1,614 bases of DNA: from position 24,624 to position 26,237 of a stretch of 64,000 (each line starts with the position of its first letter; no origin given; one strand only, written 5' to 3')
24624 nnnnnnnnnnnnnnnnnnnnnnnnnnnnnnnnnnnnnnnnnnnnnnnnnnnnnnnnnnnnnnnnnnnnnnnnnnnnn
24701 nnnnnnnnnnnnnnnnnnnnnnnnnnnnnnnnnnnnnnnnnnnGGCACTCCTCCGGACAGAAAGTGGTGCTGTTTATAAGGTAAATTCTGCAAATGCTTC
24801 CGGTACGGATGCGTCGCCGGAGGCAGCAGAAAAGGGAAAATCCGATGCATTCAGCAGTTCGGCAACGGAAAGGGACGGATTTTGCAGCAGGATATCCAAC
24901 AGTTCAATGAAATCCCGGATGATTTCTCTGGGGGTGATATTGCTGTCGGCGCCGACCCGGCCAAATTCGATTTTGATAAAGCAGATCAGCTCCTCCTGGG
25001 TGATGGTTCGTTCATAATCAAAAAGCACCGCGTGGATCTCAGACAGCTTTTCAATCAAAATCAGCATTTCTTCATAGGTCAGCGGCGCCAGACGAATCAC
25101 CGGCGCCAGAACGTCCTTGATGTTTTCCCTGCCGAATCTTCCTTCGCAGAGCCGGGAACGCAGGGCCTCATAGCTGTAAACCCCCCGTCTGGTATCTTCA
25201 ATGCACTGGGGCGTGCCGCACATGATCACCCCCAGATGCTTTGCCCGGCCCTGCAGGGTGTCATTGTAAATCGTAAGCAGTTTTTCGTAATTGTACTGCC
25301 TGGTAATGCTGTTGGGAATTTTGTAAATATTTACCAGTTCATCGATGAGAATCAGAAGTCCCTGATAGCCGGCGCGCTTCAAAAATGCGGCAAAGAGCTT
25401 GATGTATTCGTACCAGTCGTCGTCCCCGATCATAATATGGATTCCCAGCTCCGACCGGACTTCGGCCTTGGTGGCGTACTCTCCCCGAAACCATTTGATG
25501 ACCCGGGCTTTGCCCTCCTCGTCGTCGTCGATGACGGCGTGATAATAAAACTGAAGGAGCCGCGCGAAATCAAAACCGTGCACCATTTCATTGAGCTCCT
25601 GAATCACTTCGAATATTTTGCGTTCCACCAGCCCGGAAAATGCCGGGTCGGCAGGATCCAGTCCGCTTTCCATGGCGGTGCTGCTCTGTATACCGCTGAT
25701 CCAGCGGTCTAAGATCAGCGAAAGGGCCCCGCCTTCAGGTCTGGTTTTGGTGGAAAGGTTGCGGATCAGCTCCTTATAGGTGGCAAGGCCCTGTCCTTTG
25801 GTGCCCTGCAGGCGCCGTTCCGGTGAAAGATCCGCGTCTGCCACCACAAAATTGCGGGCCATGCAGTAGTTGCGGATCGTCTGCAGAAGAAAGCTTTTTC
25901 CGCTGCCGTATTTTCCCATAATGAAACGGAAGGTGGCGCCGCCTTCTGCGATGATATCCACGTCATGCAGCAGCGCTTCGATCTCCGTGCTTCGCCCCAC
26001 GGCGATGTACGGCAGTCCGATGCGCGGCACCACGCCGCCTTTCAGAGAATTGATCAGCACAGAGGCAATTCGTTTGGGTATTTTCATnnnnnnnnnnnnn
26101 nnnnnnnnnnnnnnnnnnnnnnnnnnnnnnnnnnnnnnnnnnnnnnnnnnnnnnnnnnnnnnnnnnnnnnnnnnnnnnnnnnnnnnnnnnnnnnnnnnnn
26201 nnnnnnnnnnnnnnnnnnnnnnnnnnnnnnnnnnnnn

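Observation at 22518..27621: TerB - P-loop ATPase - DEVH helicase operon matching the Shango anti-phage architecture, next to the replication origin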

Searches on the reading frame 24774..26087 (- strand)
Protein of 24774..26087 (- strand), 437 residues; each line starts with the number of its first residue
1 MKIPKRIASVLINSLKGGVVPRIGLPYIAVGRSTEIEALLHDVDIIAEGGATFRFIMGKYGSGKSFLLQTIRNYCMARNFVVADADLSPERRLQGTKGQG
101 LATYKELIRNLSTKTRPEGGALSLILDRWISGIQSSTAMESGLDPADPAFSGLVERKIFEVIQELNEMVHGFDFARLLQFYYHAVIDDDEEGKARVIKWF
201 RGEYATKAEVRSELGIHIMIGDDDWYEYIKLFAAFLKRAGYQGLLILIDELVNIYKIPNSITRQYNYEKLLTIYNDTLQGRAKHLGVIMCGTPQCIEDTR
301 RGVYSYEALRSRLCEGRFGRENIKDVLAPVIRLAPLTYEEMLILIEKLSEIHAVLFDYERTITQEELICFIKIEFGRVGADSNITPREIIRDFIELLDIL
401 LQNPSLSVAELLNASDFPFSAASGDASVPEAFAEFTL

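Call 3: search_protein_families(library=pfam, proteins=[window:24774-26087:-], max_evalue=0.01)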
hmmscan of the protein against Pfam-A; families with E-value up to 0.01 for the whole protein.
window:24774-26087:- (437 aa): 4 families
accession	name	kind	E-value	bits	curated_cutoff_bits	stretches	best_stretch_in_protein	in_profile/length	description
PF10923.14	BrxC_BrxD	-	7.1e-168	559.2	22.2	1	3-414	1-412/414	BREX system ATP-binding protein BrxC/D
PF13191.12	AAA_16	-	1e-06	29.8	32.6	1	30-88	3-63/167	AAA ATPase domain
PF01637.24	ATPase_2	-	3.1e-05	24.3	33.2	0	207-293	79-156/225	ATPase domain predominantly from Archaea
PF13401.12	AAA_22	-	0.00022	22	27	0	231-295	74-126/130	AAA domain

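Call 4: search_protein_families(library=padloc, proteins=[window:24774-26087:-], max_evalue=0.01)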
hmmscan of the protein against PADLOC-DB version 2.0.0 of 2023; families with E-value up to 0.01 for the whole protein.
window:24774-26087:- (437 aa): 2 families
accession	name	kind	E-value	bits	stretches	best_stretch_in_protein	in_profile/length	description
PDLC03959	SngB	-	2e-186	618.4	1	2-421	5-424/439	-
PDLC02494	BrxD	-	3.6e-48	162.8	1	5-404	6-402/440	BrxD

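Call 5: search_protein_families(library=ncbifam, proteins=[window:24774-26087:-], max_evalue=0.01)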
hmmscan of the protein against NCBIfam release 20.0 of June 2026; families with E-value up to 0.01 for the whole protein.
window:24774-26087:- (437 aa): 1 family
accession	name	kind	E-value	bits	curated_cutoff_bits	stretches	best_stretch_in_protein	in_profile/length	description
NF033438.1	BREX_BrxD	equivalog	7.8e-48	163.6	350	1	9-402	6-396/423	BREX system ATP-binding protein BrxD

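Call 25: search_solved_structures(query=window:24774-26087:-, max_evalue=0.01)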
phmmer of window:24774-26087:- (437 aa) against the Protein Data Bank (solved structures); distinct sequences matched with E-value up to 0.01: 0.

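Call 45: search_dna_similar(query=window:24774-26087:-, collection=plasmids, mode=protein, max_rows=15, rows=spread)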
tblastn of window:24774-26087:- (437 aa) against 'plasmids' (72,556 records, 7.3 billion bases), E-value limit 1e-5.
Records with a match: 696; places in all: 701; records where one place covers at least 80% of the query: 685.
Best place of each record, by identity: 60-80% 1; <60% 695.
By first word of the organism name: Klebsiella 449; Salmonella 144; Escherichia 14; Sulfitobacter 7; Phaeobacter 5; Bradyrhizobium 4; Azospirillum 4; Raoultella 4; Burkholderia 3; Mesorhizobium 3; and 48 more.
By predicted mobility (MOB-suite, as given by PLSDB): conjugative 542; non-mobilizable 109; mobilizable 45.
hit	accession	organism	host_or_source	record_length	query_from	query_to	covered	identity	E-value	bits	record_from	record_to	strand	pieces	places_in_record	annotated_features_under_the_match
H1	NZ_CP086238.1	Clostridium estertheticum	single colony,bovine feces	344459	2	428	98%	67.4%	0e+0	610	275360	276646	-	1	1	ATP-binding protein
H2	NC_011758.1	Methylorubrum extorquens CM4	-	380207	3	418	95%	39.7%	4e-94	317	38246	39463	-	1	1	ATP-binding protein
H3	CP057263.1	Escherichia coli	culture,Pooled cattle faecal samples ...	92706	10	412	92%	38.9%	2e-90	307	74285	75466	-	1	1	ATP-binding protein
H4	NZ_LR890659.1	Serratia marcescens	Homo sapiens,rectal swab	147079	10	412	92%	38.9%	2e-90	306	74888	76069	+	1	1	ATP-binding protein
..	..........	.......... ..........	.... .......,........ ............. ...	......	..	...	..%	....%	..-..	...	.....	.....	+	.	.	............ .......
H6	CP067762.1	Klebsiella pneumoniae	Homo sapiens,blood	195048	10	412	92%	38.9%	2e-90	306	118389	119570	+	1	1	ATP-binding protein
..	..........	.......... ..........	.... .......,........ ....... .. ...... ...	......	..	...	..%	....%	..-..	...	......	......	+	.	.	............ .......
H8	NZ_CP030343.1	Klebsiella pneumoniae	-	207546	10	412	92%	38.9%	2e-90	306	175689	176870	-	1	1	ATP-binding protein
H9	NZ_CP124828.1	Klebsiella pneumoniae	Homo sapiens,Human gut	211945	10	412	92%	38.9%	2e-90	306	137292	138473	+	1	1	ATP-binding protein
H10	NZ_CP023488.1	Klebsiella pneumoniae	Homo sapiens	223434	10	412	92%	38.9%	2e-90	306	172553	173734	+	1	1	ATP-binding protein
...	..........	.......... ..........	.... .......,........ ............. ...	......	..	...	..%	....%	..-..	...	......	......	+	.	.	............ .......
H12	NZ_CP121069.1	Salmonella enterica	Homo sapiens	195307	10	412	92%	38.1%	6e-90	305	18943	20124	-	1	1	ATP-binding protein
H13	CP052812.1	Salmonella enterica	Chicken Breasts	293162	10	412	92%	38.1%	6e-90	305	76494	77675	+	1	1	ATP-binding protein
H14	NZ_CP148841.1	Salmonella enterica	Dog,single cell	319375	10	412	92%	38.1%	6e-90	305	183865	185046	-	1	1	ATP-binding protein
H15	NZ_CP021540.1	Klebsiella pneumoniae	-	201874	11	207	45%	39.6%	1e-40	162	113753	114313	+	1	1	none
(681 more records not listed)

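Call 46: search_dna_similar(query=window:24774-26087:-, collection=phages, mode=protein, max_rows=10)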
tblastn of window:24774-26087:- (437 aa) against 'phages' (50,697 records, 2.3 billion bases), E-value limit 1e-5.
No match.

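Call 47: get_annotated_region(hit=H1, flank=7000)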
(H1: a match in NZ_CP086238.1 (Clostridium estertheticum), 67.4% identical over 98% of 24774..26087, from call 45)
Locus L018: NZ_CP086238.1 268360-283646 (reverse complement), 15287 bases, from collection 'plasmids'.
description: Clostridium estertheticum strain CF002 plasmid pCF002-344, complete sequence
organism: Clostridium estertheticum (NCBI taxid 238834)
taxonomy: Bacteria; Bacillota; Clostridia; Eubacteriales; Clostridiaceae; Clostridium; Clostridium estertheticum
host: -; source: single colony,bovine feces; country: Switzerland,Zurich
typing (MOB-suite, as given by PLSDB): non-mobilizable
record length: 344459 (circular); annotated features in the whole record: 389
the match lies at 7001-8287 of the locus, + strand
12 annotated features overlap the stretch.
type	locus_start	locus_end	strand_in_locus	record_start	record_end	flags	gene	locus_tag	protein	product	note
CDS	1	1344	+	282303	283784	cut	-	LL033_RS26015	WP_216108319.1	amino acid adenylation domain-containing protein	-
CDS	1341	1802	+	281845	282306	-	-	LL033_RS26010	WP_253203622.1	GNAT family N-acetyltransferase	-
CDS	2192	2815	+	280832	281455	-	-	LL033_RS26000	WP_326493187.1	MFS transporter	GO:0055085 - transmembrane transport [Evidence IEA]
CDS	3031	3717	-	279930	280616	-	-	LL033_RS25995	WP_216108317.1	alpha/beta hydrolase-fold protein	-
CDS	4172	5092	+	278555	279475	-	-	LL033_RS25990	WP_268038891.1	relaxase/mobilization nuclease domain-containing protein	-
CDS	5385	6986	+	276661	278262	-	-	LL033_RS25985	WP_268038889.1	TerB N-terminal domain-containing protein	-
CDS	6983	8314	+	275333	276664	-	-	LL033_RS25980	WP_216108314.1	ATP-binding protein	-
CDS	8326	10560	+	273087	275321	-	-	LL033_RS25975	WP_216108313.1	DEAD/DEAH box helicase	-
CDS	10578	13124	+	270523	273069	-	-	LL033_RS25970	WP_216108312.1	ATP-binding cassette domain-containing protein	-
CDS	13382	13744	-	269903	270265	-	-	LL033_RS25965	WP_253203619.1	IS110 family transposase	-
CDS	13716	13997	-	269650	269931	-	-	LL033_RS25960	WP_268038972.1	transposase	GO:0006313 - DNA transposition [Evidence IEA]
CDS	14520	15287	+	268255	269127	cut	-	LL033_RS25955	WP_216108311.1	DUF5131 family protein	-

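Call 48: get_annotated_region(hit=H6, flank=7000)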
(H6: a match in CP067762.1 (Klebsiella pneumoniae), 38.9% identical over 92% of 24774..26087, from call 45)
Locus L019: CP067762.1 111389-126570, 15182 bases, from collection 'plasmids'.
description: Klebsiella pneumoniae strain ARLG-3261 plasmid pC315_1, complete sequence
organism: Klebsiella pneumoniae (NCBI taxid 573)
taxonomy: Bacteria; Pseudomonadota; Gammaproteobacteria; Enterobacterales; Enterobacteriaceae; Klebsiella; Klebsiella pneumoniae
host: -; source: Homo sapiens,blood; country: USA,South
typing (MOB-suite, as given by PLSDB): conjugative; replicon IncFIB,IncFII,rep_cluster_2183; relaxase MOBF,MOBF; mating-pair formation MPF_F
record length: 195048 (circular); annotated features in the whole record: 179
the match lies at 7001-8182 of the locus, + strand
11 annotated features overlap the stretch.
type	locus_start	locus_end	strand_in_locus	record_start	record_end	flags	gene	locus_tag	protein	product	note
CDS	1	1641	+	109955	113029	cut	lacZ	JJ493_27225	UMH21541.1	beta-galactosidase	-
CDS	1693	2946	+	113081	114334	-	lacY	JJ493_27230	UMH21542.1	lactose permease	-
CDS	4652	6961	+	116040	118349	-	-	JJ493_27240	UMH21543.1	TerB N-terminal domain-containing protein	-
CDS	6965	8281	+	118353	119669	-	-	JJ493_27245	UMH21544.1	ATP-binding protein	-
CDS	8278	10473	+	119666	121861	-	-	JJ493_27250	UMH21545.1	DEAD/DEAH box helicase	-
CDS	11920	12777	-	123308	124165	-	repA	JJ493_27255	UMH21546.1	incFII family plasmid replication initiator RepA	-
CDS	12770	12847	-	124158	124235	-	tap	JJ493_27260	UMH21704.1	RepA leader peptide Tap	-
CDS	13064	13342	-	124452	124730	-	repA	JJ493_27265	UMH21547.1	replication regulatory protein RepA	-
CDS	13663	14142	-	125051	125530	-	-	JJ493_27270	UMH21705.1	phospholipase D family protein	-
CDS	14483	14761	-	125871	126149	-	-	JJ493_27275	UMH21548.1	bacteriocin immunity protein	-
CDS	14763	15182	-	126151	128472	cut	-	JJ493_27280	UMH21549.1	klebicin B-related nuclease bacteriocin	-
